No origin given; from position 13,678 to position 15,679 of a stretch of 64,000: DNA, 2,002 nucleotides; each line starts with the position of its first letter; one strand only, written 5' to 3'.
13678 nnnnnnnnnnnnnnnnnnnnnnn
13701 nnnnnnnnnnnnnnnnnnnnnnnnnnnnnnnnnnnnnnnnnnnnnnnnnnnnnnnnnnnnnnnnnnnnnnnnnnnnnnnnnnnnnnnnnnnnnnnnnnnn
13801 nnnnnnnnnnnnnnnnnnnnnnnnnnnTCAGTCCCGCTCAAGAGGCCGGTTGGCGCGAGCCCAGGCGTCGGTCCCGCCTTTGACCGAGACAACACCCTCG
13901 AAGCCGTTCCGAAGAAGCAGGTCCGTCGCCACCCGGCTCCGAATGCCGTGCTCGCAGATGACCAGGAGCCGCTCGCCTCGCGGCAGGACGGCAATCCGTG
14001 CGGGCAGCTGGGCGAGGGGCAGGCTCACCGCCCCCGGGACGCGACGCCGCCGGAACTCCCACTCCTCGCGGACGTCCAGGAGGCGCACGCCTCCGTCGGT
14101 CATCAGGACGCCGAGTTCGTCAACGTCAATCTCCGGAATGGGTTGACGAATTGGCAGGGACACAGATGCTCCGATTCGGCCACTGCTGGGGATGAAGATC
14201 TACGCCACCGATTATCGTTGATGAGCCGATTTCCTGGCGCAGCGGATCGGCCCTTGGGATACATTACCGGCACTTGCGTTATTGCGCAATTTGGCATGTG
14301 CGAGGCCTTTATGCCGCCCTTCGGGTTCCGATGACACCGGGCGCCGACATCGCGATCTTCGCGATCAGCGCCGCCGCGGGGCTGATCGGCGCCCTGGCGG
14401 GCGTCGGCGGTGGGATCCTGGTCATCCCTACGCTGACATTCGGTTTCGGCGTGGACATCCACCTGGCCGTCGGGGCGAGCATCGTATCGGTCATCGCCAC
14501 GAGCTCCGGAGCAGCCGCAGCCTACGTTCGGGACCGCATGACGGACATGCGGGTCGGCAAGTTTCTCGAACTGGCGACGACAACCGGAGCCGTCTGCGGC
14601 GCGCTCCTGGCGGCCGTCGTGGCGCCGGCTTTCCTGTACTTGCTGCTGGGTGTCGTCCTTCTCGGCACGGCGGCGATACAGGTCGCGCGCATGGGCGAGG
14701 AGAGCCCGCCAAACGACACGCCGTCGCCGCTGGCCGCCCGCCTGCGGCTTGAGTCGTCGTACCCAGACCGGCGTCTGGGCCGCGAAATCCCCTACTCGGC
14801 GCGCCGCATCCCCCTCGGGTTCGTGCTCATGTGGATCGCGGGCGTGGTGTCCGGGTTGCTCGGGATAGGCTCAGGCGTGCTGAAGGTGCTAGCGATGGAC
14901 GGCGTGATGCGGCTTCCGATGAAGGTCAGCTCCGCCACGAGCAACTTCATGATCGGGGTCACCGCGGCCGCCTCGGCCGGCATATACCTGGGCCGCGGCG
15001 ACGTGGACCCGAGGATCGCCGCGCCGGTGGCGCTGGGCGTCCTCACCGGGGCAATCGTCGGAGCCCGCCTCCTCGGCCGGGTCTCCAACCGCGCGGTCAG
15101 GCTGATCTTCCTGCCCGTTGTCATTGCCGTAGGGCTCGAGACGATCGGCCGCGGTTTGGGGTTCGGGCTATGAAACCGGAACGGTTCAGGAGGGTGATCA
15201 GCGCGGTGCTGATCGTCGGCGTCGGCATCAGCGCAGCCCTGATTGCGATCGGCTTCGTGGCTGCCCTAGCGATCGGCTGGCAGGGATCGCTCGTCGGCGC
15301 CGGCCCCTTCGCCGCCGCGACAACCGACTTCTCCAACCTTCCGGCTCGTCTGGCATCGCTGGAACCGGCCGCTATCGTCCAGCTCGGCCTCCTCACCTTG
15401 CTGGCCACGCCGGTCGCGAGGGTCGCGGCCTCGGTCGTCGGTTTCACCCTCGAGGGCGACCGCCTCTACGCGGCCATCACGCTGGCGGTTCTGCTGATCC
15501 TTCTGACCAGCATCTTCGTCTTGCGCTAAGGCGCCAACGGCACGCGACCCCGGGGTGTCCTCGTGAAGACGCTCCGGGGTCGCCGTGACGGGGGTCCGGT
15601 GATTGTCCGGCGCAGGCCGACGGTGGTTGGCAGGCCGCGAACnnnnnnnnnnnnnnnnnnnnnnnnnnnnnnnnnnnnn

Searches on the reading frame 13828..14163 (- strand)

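Call 11: search_protein_families(library=pfam, proteins=[window:13828-14163:-], max_evalue=0.01)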
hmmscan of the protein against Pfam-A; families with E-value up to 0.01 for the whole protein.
window:13828-14163:- (111 aa): 1 family
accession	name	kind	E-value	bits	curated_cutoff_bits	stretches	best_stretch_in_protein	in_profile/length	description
PF00581.25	Rhodanese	-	3.5e-17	63.2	22.2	1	14-103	2-101/102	Rhodanese-like domain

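Call 12: search_protein_families(library=ncbifam, proteins=[window:13828-14163:-], max_evalue=0.01)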
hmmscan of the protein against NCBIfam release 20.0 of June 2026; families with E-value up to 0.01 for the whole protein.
window:13828-14163:- (111 aa): 15 families
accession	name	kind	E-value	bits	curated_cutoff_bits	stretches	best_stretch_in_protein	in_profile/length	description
NF006444.0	PRK08762.1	equivalog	5.8e-17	61.4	449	1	5-110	10-116/387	molybdopterin-synthase adenylyltransferase MoeB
NF001195.0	PRK00162.1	equivalog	6.4e-13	48.9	102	1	11-106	6-101/108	thiosulfate sulfurtransferase GlpE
NF005646.0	PRK07411.1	equivalog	4.3e-11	42.6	633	1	7-104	279-382/390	molybdopterin-synthase adenylyltransferase MoeB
NF005902.0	PRK07878.1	equivalog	9.8e-10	37.9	647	1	22-104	300-384/392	adenylyltransferase/sulfurtransferase MoeZ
NF041203.1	rhodanese_LYCAU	equivalog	2.3e-09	37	115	1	7-110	18-125/126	rhodanese-related (seleno)protein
NF045521.1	rhoda_near_glyco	subfamily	1.3e-07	31.5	145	1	7-108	15-115/144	rhodanese homology domain-containing protein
NF001133.1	PRK00142.1-1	equivalog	3.2e-05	23.6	170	1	14-100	110-202/229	oxygen-dependent tRNA uridine(34) hydroxylase TrhO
NF007627.0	PRK10287.1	equivalog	6e-05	23.2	102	1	29-96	24-93/104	thiosulfate sulfurtransferase PspE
TIGR04271.1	ThiI_C_thiazole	equivalog_domain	0.00014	21.9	70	1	27-91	28-96/101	thiazole biosynthesis protein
TIGR02981.1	phageshock_pspE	exception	0.00016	21.9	126.3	1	29-96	22-91/101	thiosulfate sulfurtransferase PspE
TIGR03167.1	tRNA_sel_U_synt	equivalog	0.00064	19.2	219.75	0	27-51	4-28/311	tRNA 2-selenouridine(34) synthase MnmH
NF008752.0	PRK11784.1-4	equivalog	0.0018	17.2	266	0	28-53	21-46/357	tRNA 2-selenouridine(34) synthase MnmH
NF045694.1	seleno_TsoB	exception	0.0024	16.1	805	1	26-108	62-156/572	rhodanese/DsbD fusion-like selenoprotein TsoB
NF002397.0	PRK01415.1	equivalog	0.0026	17.6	280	1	20-98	122-206/247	hypothetical protein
NF008750.0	PRK11784.1-2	equivalog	0.0047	16.1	241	0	27-50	17-40/346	tRNA 2-selenouridine(34) synthase MnmH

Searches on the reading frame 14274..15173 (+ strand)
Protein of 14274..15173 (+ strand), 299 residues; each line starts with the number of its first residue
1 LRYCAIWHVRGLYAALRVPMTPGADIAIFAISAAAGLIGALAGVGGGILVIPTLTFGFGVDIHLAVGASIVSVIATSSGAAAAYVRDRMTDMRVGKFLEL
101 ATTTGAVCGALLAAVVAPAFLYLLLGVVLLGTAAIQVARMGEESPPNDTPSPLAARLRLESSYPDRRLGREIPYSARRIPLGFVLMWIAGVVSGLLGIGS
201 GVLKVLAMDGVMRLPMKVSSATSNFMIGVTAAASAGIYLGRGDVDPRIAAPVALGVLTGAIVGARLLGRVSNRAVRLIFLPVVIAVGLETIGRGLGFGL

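Call 11: search_protein_families(library=pfam, proteins=[window:14274-15173:+], max_evalue=0.01)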
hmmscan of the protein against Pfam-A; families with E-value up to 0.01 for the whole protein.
window:14274-15173:+ (299 aa): 1 family
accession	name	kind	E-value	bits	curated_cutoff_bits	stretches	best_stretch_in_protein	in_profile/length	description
PF01925.25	TauE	-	5.3e-49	167.5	32.6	1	28-289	1-236/237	Sulfite exporter TauE/SafE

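Call 12: search_protein_families(library=ncbifam, proteins=[window:14274-15173:+], max_evalue=0.01)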
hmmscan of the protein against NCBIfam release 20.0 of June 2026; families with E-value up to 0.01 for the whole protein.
window:14274-15173:+ (299 aa): 2 families
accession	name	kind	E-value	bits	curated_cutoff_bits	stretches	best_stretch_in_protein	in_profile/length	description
NF007909.0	PRK10621.1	equivalog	6.4e-08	32.3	383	1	26-143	13-130/266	hypothetical protein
NF040961.1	MamO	equivalog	0.00023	19.6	800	1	28-288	373-645/648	magnetosome protein MamO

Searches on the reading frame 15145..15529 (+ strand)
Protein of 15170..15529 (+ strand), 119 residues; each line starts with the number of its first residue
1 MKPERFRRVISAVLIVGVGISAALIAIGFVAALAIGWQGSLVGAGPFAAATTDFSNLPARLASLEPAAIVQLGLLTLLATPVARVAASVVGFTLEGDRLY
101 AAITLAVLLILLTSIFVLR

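Call 11: search_protein_families(library=pfam, proteins=[window:15145-15529:+], max_evalue=0.01)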
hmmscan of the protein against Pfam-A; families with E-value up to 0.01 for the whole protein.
window:15145-15529:+ (128 aa): 0 families

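Call 12: search_protein_families(library=ncbifam, proteins=[window:15145-15529:+], max_evalue=0.01)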
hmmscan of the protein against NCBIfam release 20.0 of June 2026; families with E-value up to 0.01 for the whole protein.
window:15145-15529:+ (128 aa): 0 families

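Call 25: search_protein_families(library=pfam, proteins=[window:15170-15529:+], max_evalue=0.0001)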
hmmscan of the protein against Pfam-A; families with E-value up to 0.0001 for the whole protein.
window:15170-15529:+ (119 aa): 1 family
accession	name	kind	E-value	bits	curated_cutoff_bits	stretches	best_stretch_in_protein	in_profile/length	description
PF07843.16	DUF1634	-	9e-23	80.8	27.5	1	10-116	1-102/102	Protein of unknown function (DUF1634)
